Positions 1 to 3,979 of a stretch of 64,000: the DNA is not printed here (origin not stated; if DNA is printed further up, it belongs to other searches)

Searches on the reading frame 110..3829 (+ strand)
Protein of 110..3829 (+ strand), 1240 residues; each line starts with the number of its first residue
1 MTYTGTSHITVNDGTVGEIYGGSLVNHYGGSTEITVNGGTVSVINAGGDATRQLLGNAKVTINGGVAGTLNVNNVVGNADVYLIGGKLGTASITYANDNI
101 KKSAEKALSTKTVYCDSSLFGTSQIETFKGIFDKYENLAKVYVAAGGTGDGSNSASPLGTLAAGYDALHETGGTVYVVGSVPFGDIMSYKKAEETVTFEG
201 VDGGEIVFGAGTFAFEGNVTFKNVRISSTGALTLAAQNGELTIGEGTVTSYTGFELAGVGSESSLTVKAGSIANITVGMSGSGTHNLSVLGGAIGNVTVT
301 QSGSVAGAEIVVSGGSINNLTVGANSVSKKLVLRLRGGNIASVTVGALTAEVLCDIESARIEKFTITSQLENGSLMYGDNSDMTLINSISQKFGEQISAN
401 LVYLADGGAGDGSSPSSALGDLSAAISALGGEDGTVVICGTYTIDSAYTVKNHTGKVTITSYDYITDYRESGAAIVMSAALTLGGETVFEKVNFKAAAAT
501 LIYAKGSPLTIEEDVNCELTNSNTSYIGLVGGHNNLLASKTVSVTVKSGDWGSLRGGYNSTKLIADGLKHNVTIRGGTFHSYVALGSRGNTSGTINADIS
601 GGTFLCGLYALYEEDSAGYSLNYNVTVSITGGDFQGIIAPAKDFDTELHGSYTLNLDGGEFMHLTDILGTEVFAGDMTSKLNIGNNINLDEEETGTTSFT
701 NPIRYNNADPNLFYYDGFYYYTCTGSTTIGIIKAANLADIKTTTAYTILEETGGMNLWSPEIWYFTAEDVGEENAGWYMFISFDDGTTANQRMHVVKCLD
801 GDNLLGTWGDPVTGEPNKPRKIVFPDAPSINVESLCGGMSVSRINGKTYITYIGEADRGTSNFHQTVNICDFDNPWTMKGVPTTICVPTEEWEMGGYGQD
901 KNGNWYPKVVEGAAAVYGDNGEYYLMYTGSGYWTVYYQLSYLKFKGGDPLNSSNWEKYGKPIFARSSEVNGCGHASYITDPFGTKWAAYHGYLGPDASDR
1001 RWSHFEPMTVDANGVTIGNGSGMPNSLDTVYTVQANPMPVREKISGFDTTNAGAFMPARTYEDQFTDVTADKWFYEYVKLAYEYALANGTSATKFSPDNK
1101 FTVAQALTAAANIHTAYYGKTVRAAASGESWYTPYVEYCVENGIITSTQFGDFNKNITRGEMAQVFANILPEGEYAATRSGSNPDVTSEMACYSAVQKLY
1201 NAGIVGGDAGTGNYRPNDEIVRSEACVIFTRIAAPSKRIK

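Call 82: search_protein_families(library=pfam, proteins=[window:110-3829:+], max_evalue=0.0001)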
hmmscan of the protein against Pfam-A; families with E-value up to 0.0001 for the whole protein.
window:110-3829:+ (1240 aa): 2 families
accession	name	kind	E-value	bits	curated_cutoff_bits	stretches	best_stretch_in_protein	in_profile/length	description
PF00395.25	SLH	-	6.7e-19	68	20.8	1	1065-1106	2-43/44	S-layer homology domain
PF04616.20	Glyco_hydro_43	-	2.5e-17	63.6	32.2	1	699-1014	1-286/288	Glycosyl hydrolases family 43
